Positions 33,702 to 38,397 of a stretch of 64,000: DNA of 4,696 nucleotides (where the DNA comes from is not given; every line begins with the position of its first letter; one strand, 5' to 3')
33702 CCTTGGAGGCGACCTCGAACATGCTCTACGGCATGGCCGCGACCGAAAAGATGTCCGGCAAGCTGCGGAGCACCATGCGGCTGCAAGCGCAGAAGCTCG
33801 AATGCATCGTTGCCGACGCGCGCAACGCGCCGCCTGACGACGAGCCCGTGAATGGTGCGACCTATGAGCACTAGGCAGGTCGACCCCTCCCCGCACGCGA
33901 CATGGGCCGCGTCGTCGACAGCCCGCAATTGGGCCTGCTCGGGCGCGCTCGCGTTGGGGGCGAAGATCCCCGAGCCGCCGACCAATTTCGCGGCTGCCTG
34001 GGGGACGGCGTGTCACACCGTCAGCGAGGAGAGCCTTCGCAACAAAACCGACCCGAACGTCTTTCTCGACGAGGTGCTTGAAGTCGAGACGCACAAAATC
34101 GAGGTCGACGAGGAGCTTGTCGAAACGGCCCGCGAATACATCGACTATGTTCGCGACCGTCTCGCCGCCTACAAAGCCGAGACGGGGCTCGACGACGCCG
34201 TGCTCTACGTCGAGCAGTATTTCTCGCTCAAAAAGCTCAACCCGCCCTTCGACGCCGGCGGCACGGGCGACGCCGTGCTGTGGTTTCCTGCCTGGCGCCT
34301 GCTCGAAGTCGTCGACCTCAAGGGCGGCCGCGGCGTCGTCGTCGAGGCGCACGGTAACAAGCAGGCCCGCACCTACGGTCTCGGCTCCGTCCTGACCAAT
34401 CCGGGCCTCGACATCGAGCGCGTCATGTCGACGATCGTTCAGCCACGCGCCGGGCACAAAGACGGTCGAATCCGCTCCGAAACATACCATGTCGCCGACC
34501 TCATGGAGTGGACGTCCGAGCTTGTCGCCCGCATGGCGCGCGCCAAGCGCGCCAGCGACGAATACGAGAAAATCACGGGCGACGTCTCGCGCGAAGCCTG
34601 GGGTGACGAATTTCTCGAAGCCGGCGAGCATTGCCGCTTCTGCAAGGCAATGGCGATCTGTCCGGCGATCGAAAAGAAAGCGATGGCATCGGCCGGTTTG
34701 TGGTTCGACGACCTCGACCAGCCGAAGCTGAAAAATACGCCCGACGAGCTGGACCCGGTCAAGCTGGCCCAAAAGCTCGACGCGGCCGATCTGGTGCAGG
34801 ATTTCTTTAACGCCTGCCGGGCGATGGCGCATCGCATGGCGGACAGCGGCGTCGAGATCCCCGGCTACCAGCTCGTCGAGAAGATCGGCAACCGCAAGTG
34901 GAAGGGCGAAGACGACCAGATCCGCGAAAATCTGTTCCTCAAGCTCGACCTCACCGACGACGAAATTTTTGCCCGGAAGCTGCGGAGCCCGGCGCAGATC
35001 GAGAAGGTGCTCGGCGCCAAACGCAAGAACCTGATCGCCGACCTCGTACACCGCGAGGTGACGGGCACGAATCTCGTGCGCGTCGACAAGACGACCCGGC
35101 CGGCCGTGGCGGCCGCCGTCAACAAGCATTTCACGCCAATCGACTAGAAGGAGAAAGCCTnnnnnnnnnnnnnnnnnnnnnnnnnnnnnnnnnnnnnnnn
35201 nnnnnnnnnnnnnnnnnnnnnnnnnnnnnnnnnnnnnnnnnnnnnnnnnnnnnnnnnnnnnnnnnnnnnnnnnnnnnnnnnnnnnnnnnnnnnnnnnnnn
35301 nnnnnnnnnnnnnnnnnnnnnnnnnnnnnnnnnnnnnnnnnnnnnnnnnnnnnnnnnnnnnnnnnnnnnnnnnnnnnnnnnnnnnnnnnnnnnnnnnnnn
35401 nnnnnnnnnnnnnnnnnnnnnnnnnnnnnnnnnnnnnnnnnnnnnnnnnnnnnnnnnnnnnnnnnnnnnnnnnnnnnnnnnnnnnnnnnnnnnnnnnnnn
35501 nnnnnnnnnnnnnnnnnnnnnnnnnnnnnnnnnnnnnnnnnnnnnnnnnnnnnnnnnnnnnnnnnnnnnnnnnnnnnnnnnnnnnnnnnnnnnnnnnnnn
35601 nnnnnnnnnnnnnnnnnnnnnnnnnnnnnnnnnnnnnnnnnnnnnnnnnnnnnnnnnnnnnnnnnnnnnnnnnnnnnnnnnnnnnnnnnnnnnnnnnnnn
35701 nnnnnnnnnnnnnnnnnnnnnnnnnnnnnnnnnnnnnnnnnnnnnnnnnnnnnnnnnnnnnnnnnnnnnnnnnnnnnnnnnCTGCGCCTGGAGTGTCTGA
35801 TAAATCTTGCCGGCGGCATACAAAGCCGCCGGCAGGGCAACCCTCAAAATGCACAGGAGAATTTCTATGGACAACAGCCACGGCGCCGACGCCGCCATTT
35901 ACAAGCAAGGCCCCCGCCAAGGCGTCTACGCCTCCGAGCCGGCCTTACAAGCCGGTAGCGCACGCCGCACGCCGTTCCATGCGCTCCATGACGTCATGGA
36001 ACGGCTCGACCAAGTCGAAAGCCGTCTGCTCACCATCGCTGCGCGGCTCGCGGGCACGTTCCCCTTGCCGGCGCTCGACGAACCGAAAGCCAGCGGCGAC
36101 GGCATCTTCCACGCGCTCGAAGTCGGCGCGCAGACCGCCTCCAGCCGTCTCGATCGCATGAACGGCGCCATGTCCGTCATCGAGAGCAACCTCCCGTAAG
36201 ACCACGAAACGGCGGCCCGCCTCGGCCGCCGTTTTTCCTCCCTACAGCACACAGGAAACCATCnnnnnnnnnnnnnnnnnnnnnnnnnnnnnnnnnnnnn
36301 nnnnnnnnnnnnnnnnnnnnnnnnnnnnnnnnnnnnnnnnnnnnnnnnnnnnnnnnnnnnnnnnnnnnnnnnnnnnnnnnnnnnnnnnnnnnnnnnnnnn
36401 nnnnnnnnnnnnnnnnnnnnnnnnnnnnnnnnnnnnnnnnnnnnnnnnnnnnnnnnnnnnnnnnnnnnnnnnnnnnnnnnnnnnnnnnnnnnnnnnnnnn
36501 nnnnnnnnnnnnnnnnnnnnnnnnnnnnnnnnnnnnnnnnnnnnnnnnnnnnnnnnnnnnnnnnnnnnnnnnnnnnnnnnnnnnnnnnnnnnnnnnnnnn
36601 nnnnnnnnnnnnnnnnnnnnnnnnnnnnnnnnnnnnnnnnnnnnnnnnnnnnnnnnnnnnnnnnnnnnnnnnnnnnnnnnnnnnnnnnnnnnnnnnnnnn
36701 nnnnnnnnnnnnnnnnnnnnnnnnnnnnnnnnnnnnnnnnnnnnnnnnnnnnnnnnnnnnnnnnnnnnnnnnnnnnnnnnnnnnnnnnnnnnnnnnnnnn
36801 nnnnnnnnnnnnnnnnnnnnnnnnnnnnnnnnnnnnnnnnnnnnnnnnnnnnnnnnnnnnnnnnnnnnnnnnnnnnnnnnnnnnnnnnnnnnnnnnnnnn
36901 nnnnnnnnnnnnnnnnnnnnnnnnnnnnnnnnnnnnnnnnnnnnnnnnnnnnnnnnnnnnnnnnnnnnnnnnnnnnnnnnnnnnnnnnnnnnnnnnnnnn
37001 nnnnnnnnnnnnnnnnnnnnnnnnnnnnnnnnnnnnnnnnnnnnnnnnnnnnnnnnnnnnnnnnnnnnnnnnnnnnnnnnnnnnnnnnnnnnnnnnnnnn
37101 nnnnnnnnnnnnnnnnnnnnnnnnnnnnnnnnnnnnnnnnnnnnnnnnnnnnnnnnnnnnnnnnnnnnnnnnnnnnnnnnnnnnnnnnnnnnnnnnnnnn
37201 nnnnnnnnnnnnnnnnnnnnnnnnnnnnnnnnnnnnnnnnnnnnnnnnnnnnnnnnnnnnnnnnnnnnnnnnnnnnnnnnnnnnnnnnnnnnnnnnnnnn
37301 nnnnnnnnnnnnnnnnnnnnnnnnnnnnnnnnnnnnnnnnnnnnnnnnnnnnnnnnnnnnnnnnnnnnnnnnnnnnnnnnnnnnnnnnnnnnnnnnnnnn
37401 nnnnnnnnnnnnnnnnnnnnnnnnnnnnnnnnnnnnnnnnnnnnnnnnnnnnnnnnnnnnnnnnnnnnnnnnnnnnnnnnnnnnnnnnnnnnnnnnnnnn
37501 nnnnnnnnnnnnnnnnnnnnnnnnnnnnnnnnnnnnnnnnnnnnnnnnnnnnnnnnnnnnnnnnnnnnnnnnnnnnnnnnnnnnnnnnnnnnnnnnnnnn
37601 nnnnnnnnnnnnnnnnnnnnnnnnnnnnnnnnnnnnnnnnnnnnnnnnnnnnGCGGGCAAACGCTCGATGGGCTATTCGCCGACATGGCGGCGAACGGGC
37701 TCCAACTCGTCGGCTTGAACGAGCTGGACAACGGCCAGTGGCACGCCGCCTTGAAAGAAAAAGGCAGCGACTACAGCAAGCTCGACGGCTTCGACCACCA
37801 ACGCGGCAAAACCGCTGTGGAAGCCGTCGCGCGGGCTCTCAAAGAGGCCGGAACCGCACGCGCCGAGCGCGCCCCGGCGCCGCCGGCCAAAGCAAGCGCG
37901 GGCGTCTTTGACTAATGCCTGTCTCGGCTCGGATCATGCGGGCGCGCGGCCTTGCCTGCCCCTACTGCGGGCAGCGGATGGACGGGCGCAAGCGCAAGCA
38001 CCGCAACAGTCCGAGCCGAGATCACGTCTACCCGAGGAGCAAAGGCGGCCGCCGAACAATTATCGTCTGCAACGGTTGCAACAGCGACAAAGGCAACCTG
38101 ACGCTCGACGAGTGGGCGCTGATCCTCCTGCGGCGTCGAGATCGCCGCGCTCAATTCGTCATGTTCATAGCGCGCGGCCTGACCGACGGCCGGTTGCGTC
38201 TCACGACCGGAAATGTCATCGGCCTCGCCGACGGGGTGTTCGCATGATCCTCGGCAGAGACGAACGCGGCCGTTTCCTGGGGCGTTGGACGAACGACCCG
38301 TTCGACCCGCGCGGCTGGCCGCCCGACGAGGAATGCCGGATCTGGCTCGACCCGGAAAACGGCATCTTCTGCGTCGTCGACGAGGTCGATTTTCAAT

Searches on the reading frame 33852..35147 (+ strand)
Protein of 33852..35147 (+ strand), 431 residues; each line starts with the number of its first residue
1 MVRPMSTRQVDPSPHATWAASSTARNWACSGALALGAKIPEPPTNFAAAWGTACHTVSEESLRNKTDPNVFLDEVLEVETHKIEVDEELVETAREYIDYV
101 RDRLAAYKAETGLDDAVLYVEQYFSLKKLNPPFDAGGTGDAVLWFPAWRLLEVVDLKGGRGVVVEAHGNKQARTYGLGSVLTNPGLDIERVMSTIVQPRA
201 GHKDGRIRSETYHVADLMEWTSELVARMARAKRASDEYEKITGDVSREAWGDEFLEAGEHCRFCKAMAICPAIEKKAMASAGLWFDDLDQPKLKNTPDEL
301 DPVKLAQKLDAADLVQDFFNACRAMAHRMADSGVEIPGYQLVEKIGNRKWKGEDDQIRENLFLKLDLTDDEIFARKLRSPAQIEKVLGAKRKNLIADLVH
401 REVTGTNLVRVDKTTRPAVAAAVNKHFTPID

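Call 22: search_protein_families(library=pfam, proteins=[window:33852-35147:+], max_evalue=0.001)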
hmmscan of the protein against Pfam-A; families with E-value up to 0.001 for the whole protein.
window:33852-35147:+ (431 aa): 2 families
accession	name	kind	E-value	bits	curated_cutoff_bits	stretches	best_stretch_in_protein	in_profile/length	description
PF10926.14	DUF2800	-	1.1e-64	219.4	21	1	15-411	1-363/368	Protein of unknown function (DUF2800)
PF12705.13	PDDEXK_1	-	4.6e-06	27.2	22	1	37-271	23-247/247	PD-(D/E)XK nuclease superfamily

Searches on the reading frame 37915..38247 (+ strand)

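Call 83: search_protein_families(library=phrogs, proteins=[window:37915-38247:+], max_evalue=0.001)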
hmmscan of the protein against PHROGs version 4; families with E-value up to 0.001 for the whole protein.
window:37915-38247:+ (110 aa): 11 families
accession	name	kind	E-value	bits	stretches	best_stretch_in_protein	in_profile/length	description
phrog_8660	-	DNA, RNA and nucleotide metabolism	2.6e-09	38.5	1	5-70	117-187/196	HNH endonuclease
phrog_16726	-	DNA, RNA and nucleotide metabolism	1.2e-08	36.1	1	12-73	93-154/308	HNH endonuclease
phrog_15463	-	DNA, RNA and nucleotide metabolism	4.2e-08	33.7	1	12-65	132-186/435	HNH endonuclease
phrog_1035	-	DNA, RNA and nucleotide metabolism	6.2e-08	33.8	1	14-87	161-239/271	endonuclease VII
phrog_2118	-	DNA, RNA and nucleotide metabolism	1.6e-07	32.1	1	6-78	170-240/301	HNH endonuclease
phrog_2214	-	DNA, RNA and nucleotide metabolism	1.7e-07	31.8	1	5-68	186-245/429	HNH endonuclease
phrog_338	-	DNA, RNA and nucleotide metabolism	2.5e-07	31.4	1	11-64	206-264/340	HNH endonuclease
phrog_1271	-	DNA, RNA and nucleotide metabolism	6e-06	26.9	1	7-74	256-329/361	HNH endonuclease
phrog_26098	-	unknown function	3.1e-05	24.5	1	12-73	134-197/463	-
phrog_5718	-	DNA, RNA and nucleotide metabolism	9.6e-05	22.5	1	5-69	121-183/394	HNH endonuclease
phrog_29143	-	DNA, RNA and nucleotide metabolism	0.00078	20.8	1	10-59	17-71/126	HNH endonuclease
